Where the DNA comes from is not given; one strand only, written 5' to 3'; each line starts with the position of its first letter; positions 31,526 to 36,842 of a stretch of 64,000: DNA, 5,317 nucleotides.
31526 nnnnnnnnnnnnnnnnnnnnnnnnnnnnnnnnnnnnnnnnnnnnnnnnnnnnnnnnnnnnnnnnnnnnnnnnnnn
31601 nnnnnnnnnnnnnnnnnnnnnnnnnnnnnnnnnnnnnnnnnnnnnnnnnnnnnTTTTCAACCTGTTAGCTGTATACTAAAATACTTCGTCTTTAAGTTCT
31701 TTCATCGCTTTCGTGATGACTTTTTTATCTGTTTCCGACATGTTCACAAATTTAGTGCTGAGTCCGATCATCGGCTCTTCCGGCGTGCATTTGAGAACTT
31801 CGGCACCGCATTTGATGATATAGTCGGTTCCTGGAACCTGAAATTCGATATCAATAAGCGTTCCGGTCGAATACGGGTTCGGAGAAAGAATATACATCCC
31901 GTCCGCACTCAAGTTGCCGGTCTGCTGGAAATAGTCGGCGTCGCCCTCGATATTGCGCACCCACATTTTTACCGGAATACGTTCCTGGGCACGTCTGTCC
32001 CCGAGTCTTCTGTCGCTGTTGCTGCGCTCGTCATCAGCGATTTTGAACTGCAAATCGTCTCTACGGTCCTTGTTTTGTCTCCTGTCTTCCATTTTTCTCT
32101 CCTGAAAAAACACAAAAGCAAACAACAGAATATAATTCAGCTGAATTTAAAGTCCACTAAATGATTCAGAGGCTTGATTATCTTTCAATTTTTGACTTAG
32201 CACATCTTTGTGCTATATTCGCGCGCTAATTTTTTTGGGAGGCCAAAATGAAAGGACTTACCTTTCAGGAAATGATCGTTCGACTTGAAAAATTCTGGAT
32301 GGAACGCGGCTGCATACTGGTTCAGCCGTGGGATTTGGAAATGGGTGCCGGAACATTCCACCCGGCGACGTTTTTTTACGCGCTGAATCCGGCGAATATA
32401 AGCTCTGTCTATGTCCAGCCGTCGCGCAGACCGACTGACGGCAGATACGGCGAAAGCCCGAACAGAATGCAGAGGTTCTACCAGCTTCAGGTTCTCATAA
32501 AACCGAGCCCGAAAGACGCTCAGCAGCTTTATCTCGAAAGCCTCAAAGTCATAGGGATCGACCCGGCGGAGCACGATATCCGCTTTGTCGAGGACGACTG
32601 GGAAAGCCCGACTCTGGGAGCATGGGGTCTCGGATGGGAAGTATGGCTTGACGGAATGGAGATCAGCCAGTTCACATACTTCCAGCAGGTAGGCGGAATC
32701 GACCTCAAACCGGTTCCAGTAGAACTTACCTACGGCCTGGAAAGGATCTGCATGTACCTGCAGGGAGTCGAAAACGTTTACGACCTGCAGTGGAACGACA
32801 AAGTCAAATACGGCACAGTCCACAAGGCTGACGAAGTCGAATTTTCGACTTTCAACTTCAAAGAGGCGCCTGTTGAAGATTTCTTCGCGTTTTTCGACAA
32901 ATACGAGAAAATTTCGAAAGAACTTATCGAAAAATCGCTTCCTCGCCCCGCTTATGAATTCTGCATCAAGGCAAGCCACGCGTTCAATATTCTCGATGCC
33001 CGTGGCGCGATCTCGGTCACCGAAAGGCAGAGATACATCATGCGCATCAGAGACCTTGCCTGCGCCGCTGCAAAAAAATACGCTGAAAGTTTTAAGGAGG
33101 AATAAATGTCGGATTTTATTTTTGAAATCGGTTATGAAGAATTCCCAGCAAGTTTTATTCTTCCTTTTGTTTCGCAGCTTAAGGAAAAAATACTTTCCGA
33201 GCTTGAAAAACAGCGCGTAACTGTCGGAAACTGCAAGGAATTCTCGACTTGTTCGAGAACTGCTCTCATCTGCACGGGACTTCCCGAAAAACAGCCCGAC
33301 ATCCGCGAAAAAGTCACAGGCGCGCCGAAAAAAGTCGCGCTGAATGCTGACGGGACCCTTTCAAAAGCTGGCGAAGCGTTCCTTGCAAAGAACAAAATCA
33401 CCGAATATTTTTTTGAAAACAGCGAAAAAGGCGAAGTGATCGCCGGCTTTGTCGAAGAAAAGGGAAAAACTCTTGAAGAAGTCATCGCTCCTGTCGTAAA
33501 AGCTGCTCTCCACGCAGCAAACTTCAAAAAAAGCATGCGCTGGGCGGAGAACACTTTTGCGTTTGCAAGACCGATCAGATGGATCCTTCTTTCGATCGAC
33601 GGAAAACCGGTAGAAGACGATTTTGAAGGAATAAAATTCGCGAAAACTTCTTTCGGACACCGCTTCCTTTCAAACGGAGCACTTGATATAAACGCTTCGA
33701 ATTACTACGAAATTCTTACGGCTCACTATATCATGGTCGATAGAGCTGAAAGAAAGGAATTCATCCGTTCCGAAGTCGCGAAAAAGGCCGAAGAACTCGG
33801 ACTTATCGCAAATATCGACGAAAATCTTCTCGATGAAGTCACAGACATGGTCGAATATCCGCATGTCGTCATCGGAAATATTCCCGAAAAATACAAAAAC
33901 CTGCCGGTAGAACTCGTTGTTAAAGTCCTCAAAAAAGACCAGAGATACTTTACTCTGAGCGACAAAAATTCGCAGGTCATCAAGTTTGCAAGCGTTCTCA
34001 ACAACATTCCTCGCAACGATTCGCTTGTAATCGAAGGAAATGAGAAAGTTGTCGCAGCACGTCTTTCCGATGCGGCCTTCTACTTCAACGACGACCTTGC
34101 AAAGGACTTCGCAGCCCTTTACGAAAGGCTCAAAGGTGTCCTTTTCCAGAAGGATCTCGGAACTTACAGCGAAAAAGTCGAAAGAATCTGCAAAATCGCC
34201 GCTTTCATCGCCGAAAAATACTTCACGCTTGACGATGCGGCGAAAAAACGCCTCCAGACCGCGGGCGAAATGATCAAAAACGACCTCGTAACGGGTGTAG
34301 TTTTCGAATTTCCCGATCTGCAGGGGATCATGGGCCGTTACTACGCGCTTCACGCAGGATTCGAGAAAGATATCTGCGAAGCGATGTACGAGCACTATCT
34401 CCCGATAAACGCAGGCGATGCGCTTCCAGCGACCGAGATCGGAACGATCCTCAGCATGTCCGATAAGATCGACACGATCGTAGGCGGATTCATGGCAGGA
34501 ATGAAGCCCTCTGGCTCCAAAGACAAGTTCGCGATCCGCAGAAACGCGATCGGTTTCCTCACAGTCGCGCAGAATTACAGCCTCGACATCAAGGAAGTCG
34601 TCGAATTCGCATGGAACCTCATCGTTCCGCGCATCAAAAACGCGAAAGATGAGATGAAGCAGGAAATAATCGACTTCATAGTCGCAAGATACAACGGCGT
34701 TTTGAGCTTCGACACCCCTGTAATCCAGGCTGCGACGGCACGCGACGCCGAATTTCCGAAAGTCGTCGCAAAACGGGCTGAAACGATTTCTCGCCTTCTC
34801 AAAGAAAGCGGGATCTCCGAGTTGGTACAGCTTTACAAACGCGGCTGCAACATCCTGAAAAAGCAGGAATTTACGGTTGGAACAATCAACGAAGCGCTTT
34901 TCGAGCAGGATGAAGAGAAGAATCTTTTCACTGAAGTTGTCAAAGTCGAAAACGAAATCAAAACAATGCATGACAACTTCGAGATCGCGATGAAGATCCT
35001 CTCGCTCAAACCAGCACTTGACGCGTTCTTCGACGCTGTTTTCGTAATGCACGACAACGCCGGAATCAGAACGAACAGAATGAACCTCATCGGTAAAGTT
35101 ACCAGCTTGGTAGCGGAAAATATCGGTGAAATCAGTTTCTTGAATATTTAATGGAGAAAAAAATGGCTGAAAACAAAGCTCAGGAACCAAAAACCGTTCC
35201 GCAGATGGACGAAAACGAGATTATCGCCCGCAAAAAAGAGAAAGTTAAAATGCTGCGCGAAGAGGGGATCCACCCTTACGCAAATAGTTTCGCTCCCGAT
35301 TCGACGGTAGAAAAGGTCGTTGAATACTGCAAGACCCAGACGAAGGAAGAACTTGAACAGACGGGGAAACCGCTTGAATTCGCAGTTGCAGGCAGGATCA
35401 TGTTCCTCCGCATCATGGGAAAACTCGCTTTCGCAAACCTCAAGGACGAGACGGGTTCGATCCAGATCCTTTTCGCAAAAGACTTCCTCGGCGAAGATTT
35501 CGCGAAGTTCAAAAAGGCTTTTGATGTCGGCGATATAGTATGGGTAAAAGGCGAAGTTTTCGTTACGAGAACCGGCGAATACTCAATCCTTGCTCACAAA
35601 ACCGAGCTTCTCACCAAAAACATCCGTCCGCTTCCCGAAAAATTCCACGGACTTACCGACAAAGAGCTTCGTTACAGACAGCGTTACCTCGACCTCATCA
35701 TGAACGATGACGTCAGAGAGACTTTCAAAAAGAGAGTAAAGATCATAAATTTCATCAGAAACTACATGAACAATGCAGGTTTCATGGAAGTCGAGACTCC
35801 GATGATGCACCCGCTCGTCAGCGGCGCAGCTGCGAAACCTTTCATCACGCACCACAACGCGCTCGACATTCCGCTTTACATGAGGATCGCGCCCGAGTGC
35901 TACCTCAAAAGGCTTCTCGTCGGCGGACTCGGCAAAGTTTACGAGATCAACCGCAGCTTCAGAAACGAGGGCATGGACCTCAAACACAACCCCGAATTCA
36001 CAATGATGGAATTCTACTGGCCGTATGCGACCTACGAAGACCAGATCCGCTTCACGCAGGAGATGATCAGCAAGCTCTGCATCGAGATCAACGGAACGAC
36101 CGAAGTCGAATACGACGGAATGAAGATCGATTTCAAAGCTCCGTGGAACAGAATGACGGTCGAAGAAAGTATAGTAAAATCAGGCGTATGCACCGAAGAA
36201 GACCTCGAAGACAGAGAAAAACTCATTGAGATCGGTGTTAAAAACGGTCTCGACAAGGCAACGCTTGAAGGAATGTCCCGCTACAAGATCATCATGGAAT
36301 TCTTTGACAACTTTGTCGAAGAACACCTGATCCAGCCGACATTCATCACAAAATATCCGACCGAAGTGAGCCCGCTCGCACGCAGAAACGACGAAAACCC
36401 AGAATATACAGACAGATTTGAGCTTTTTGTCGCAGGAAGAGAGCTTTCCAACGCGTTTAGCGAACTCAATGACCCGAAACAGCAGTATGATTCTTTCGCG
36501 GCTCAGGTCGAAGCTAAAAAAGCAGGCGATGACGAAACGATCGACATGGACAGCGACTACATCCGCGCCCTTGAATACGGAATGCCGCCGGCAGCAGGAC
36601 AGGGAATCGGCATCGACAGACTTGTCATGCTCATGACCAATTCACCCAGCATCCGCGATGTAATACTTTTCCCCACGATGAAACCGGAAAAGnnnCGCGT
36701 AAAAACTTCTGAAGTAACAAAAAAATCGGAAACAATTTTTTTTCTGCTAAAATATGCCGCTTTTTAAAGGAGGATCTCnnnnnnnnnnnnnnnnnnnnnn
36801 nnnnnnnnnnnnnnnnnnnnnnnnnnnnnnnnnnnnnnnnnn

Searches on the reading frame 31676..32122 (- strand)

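Call 35: search_protein_families(library=pfam, proteins=[window:31676-32122:-], max_evalue=0.001)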
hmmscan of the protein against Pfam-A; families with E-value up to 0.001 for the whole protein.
window:31676-32122:- (148 aa): 1 family
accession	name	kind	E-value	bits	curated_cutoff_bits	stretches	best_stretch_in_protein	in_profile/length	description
PF07238.19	PilZ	-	1.1e-12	48.6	22.5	1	42-137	1-97/102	PilZ domain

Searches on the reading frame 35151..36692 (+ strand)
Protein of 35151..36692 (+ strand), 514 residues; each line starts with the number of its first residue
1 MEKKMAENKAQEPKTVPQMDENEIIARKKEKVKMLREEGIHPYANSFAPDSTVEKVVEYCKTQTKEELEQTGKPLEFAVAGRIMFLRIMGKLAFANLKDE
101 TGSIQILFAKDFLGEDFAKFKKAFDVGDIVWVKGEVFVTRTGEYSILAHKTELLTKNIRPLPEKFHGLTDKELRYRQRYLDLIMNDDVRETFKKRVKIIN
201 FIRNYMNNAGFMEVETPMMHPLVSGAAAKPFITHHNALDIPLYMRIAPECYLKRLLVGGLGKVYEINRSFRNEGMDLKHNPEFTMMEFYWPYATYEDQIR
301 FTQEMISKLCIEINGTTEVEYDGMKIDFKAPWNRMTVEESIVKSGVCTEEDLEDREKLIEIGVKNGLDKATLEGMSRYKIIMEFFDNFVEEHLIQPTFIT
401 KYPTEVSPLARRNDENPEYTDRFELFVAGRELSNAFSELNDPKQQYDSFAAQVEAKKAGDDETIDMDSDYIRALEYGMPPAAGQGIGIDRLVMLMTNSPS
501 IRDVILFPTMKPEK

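Call 86: search_protein_families(library=ncbifam, proteins=[window:35151-36692:+], max_evalue=0.00001)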
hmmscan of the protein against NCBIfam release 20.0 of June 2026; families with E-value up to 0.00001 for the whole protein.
window:35151-36692:+ (514 aa): 15 families
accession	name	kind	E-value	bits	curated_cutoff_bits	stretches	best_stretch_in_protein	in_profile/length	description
NF001756.1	PRK00484.1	subfamily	4.3e-208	691.9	468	1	22-513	1-488/488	lysine--tRNA ligase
TIGR00499.1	lysS_bact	equivalog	5.7e-195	648.7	427.6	1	22-514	3-496/496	lysine--tRNA ligase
NF009101.0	PRK12445.1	subfamily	4.7e-170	566.5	1026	1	18-514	12-505/505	lysine--tRNA ligase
NF002821.0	PRK02983.1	equivalog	1.9e-148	496.4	742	1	7-513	604-1101/1102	bifunctional lysylphosphatidylglycerol synthetase/lysine--tRNA ligase LysX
TIGR00462.1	genX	equivalog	1.4e-66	225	286.9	1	193-507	2-304/304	EF-P lysine aminoacylase EpmA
NF006828.0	PRK09350.1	equivalog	9.9e-60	202.5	264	1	190-509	14-322/325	elongation factor P--(R)-beta-lysine ligase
TIGR00458.1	aspS_nondisc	equivalog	6.8e-45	153.8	368.4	1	75-509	13-421/428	aspartate--tRNA(Asn) ligase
NF003483.0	PRK05159.1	equivalog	3.4e-44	151.4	353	1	61-508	4-430/438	aspartate--tRNA(Asn) ligase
TIGR00459.1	aspS_bact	equivalog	8.3e-44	149.9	373.85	2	67-345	9-282/586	aspartate--tRNA ligase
NF001750.0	PRK00476.1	equivalog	7.3e-42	143.4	443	2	60-341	4-283/590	aspartate--tRNA ligase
NF009460.0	PRK12820.1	equivalog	5.8e-27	94.1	1379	2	170-345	152-315/723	bifunctional aspartyl-tRNA synthetase/aspartyl/glutamyl-tRNA amidotransferase subunit C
NF003037.0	PRK03932.1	equivalog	7.5e-25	87.8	414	1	73-510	15-445/451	asparagine--tRNA ligase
TIGR00457.1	asnS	equivalog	3.9e-23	82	342.6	1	76-510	18-449/455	asparagine--tRNA ligase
NF005052.0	PRK06462.1-1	equivalog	3e-16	59.4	368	1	161-509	21-345/353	asparagine synthetase A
NF005054.0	PRK06462.1-4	equivalog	3.4e-10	39.5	309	0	182-352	15-197/318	asparagine synthetase A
